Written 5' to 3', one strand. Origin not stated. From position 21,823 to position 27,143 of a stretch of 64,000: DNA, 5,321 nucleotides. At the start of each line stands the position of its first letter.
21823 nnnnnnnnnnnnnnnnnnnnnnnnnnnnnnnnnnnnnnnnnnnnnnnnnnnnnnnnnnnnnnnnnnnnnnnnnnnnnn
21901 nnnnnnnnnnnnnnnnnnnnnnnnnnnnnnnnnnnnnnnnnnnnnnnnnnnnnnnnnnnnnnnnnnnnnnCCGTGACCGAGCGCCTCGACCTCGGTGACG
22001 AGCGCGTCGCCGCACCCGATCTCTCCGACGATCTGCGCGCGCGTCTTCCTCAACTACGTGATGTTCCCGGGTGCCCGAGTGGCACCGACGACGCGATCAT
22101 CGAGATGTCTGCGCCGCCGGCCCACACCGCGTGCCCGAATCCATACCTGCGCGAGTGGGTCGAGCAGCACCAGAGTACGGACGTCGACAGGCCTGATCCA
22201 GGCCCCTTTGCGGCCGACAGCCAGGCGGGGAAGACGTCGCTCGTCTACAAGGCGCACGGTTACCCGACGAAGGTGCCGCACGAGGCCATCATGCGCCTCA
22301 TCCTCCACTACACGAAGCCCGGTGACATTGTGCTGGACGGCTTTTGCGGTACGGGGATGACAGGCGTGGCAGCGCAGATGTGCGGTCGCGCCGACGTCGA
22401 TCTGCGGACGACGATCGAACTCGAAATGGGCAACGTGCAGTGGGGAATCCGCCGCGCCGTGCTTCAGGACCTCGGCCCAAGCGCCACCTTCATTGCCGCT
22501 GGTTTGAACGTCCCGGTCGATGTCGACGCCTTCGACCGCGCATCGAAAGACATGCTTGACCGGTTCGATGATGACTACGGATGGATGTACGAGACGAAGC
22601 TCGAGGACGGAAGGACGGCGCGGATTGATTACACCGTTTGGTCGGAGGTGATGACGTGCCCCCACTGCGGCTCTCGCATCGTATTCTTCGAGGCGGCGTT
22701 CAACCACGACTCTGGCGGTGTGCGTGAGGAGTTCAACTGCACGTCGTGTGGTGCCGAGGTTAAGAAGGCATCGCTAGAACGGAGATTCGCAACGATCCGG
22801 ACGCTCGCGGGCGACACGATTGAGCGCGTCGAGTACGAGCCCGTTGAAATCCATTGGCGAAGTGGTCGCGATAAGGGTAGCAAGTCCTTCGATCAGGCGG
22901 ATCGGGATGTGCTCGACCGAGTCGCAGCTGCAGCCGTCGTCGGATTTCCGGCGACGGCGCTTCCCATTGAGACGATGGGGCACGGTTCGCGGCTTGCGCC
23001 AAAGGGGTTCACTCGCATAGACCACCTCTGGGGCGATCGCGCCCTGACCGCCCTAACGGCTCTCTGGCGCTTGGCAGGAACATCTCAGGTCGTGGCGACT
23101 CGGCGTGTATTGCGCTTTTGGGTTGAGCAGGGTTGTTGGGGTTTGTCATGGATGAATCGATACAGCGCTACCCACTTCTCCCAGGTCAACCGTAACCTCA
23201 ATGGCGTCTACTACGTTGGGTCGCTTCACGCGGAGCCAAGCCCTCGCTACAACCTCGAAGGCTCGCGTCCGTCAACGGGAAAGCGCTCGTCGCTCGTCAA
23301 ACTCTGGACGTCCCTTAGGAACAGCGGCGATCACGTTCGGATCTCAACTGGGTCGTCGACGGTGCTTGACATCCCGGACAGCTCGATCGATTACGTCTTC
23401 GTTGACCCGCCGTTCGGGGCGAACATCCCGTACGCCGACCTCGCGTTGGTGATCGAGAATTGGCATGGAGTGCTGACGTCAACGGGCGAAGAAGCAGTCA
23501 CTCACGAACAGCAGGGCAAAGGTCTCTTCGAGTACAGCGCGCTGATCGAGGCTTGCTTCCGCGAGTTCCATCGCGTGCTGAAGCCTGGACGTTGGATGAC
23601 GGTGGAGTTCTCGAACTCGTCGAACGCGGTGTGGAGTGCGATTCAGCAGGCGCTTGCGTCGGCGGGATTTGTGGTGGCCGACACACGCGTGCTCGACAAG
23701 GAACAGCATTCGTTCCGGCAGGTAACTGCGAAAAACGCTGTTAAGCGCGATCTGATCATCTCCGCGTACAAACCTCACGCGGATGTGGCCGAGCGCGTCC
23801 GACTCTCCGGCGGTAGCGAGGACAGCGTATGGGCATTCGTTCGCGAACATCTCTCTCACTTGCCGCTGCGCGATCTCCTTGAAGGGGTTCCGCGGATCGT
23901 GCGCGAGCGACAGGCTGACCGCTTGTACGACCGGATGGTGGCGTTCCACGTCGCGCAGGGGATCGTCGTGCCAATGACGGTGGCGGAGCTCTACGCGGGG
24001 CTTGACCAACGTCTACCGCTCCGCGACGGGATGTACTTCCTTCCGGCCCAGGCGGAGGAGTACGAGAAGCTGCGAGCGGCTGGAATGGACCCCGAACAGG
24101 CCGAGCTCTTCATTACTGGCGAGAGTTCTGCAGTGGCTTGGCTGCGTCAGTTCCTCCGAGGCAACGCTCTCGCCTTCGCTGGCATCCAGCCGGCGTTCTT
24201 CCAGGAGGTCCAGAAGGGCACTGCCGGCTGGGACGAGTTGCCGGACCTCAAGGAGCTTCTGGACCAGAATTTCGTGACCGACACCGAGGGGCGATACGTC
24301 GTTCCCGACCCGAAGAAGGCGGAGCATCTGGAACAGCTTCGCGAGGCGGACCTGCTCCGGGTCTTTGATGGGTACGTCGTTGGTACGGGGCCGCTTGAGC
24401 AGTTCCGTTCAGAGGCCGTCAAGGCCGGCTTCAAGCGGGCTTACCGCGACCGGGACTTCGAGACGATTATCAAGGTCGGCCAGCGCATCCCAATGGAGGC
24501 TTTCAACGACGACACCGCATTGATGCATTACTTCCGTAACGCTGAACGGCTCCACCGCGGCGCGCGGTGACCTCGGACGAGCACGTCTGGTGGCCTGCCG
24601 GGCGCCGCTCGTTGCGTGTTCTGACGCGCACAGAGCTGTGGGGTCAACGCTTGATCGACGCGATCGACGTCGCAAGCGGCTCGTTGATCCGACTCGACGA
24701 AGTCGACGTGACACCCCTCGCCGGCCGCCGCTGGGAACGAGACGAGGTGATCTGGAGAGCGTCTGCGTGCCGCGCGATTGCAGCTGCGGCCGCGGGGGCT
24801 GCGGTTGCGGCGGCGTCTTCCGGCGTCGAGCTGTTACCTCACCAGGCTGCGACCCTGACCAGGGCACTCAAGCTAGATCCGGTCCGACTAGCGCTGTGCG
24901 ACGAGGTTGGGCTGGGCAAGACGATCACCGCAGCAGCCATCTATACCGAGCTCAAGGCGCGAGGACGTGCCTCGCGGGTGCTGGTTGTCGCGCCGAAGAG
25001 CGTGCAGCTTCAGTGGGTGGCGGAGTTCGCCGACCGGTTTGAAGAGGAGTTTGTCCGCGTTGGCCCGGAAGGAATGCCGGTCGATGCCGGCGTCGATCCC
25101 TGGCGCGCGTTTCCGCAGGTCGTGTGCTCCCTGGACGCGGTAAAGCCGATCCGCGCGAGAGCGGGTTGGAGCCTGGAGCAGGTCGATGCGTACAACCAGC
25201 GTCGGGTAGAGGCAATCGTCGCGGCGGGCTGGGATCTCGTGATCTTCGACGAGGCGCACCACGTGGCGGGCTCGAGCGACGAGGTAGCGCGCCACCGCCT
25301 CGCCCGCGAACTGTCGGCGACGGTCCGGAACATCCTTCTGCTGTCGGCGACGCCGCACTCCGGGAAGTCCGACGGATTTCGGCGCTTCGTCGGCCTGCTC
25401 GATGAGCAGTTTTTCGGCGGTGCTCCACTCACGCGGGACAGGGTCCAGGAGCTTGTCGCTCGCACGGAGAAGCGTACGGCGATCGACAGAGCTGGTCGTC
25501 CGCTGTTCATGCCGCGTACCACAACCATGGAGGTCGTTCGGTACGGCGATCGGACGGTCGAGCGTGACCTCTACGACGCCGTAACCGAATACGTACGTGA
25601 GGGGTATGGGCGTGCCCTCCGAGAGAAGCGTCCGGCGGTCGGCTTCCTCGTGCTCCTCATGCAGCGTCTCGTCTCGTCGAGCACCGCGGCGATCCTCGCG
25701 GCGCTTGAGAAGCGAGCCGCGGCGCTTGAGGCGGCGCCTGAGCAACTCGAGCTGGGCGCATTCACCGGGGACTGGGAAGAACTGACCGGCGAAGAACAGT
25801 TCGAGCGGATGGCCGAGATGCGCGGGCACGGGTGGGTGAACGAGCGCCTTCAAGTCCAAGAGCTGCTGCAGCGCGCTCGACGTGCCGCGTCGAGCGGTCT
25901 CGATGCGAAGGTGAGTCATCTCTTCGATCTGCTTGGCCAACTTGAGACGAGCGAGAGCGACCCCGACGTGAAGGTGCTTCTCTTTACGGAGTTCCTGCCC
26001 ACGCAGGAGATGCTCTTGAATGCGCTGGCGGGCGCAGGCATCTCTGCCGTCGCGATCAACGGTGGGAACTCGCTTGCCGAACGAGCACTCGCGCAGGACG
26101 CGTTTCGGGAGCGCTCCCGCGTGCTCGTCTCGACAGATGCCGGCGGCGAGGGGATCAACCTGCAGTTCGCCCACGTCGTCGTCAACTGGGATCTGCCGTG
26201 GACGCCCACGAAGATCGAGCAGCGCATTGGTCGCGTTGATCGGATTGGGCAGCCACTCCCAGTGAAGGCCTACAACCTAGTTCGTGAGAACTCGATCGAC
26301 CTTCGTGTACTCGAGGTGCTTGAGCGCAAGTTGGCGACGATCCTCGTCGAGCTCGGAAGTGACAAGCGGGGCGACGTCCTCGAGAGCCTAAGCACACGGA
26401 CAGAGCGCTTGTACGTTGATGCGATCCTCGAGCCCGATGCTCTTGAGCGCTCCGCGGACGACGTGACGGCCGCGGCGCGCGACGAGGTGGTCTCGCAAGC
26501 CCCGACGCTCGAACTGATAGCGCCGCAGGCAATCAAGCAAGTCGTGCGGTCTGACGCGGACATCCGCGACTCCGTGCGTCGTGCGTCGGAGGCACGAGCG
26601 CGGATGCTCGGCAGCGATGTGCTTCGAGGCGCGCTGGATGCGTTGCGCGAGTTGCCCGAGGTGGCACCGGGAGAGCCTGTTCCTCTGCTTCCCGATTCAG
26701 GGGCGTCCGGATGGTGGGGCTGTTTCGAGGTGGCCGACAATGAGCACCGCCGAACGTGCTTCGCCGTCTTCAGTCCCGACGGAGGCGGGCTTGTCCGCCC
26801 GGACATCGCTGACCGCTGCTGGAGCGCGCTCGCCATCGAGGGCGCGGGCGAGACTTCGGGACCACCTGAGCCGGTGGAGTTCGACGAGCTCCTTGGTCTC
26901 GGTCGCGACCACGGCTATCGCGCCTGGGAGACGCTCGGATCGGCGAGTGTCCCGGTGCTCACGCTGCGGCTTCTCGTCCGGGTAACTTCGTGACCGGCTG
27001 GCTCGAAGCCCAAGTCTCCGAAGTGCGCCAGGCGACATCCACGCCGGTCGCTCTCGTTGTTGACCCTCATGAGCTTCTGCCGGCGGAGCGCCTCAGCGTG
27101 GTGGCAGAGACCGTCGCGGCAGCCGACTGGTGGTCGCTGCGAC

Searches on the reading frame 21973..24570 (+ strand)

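Call 41: search_protein_families(library=pfam, proteins=[window:21973-24570:+], max_evalue=0.001)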
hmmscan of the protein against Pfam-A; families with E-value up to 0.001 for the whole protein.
window:21973-24570:+ (865 aa): 1 family
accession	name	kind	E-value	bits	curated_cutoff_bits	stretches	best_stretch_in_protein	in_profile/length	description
PF01555.25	N6_N4_Mtase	-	1.6e-18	67.9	26.7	2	95-139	160-204/221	DNA methylase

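Call 49: search_protein_families(library=padloc, proteins=[window:21973-24570:+], max_evalue=0.00001)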
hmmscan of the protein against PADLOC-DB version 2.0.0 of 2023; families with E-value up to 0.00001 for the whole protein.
window:21973-24570:+ (865 aa): 23 families
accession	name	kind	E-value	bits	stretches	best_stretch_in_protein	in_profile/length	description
PDLC02541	PglX|PglXI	-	1.3e-273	908.4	2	26-770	47-792/919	PglXI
PDLC03346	MTase_II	-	3.6e-204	678.5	3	216-769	359-921/1068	Type II methyltransferase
PDLC03312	MTase_II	-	3.3e-67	225.2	3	343-586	1007-1248/1344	Type II methyltransferase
PDLC03319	MTase_II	-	2e-17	61.2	1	456-600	276-422/503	Type II methyltransferase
PDLC03371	MTase_II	-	8.6e-14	49.7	1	96-140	190-234/260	Type II methyltransferase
PDLC03353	MTase_II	-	4.8e-12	44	1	95-142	187-234/260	Type II methyltransferase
PDLC03299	MTase_II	-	5e-12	43.9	1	95-161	194-256/296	Type II methyltransferase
PDLC03216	MTase_II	-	5.3e-11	40.1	1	97-140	194-237/364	Type II methyltransferase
PDLC03738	oMTase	-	1.2e-10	38.7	1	97-142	204-249/376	orphan methyltransferase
PDLC03350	MTase_II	-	5.1e-10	37.2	1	95-143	232-280/312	Type II methyltransferase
PDLC03325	MTase_II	-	8.7e-10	35.9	1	447-548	267-364/426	Type II methyltransferase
PDLC03300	MTase_II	-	1.6e-09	35.3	1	95-140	213-258/302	Type II methyltransferase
PDLC03228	MTase_II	-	2.8e-09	35.2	1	96-143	143-190/227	Type II methyltransferase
PDLC03339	MTase_II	-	3.6e-09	33.8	1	95-144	208-257/399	Type II methyltransferase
PDLC03380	MTase_II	-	4.1e-09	34.1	0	456-548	247-341/393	Type II methyltransferase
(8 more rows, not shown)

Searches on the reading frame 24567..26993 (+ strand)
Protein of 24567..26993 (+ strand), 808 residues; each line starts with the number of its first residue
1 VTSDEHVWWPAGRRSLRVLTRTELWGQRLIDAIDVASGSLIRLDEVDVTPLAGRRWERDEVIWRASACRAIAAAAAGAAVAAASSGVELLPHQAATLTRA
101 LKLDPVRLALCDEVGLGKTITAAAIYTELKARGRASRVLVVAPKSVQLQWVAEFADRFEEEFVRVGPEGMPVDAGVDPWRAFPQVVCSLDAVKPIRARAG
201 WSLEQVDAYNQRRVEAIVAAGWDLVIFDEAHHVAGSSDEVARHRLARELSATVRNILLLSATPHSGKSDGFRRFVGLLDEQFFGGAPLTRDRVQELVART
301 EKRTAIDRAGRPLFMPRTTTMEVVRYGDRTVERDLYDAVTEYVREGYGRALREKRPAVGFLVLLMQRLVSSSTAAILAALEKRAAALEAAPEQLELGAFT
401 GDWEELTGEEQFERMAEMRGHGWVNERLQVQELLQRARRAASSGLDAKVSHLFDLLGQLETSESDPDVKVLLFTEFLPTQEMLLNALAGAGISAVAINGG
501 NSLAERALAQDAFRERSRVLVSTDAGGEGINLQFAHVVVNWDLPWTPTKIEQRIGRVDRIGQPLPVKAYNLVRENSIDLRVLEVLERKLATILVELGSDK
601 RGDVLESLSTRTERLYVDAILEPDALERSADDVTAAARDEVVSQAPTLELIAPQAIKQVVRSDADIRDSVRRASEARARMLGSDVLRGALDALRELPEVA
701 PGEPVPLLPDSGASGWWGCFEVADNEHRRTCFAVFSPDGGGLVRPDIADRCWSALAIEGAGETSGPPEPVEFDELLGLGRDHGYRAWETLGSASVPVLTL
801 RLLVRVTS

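Call 41: search_protein_families(library=pfam, proteins=[window:24567-26993:+], max_evalue=0.001)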
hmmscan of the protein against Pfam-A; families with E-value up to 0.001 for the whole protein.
window:24567-26993:+ (808 aa): 5 families
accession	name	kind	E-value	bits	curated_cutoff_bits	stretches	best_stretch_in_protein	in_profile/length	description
PF00271.37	Helicase_C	-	1.5e-19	70.7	23.5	1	449-561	3-110/110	Helicase conserved C-terminal domain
PF00176.29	SNF2-rel_dom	-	8.3e-13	48.5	24.9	1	109-285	21-185/290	SNF2-related domain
PF04851.21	ResIII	-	1.9e-10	41.3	22.5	1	89-264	4-163/164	Type III restriction enzyme, res subunit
PF00270.35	DEAD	-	1.1e-07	32.2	26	1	91-264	2-161/167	DEAD/DEAH box helicase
PF13401.12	AAA_22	-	0.00055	20.7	27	0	109-239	9-99/130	AAA domain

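Call 49: search_protein_families(library=padloc, proteins=[window:24567-26993:+], max_evalue=0.00001)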
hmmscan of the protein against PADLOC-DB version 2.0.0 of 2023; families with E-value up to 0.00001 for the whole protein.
window:24567-26993:+ (808 aa): 44 families (the best 25 are shown)
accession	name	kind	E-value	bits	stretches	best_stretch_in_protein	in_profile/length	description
PDLC02500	BrxHI|BrxHII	-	4.2e-213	708.6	1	4-645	5-660/933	BrxHI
PDLC02621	DrmD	-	4.8e-82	274.7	1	70-599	103-670/1040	DrmD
PDLC00659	HmaA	-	1.1e-77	259.9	2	67-396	83-407/1176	SNF2 helicase / DEAD-box helicase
PDLC02504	BrxHI|BrxHII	-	7.1e-67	224.1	1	68-608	89-627/971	BrxHII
PDLC02620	DrmD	-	1.2e-60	203.6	1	86-624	97-645/1060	DrmD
PDLC02623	DrmD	-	2.5e-59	199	2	327-639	409-700/1040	DrmD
PDLC02572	DrmA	-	3.5e-56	188.8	1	69-562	99-623/1043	DrmA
PDLC02632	DrmD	-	1.8e-51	173.4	1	70-562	105-626/662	DrmD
PDLC02633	DrmD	-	7e-48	161.2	2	68-401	105-442/839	DrmD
PDLC02634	DrmD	-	3.4e-47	158.8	1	84-597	87-620/900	DrmD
PDLC02619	DrmD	-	1e-43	147.6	2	506-593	479-567/872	DrmD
PDLC02840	DpdE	-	3.4e-41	139.5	3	430-576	527-670/1091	DpdE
PDLC02843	DpdE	-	9.2e-40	134.4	3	74-158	144-228/1091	DpdE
PDLC02844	DpdE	-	2.9e-34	116.1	2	77-285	142-327/1074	DpdE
PDLC02624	DrmD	-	1.7e-32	110.8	2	128-388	4-267/652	DrmD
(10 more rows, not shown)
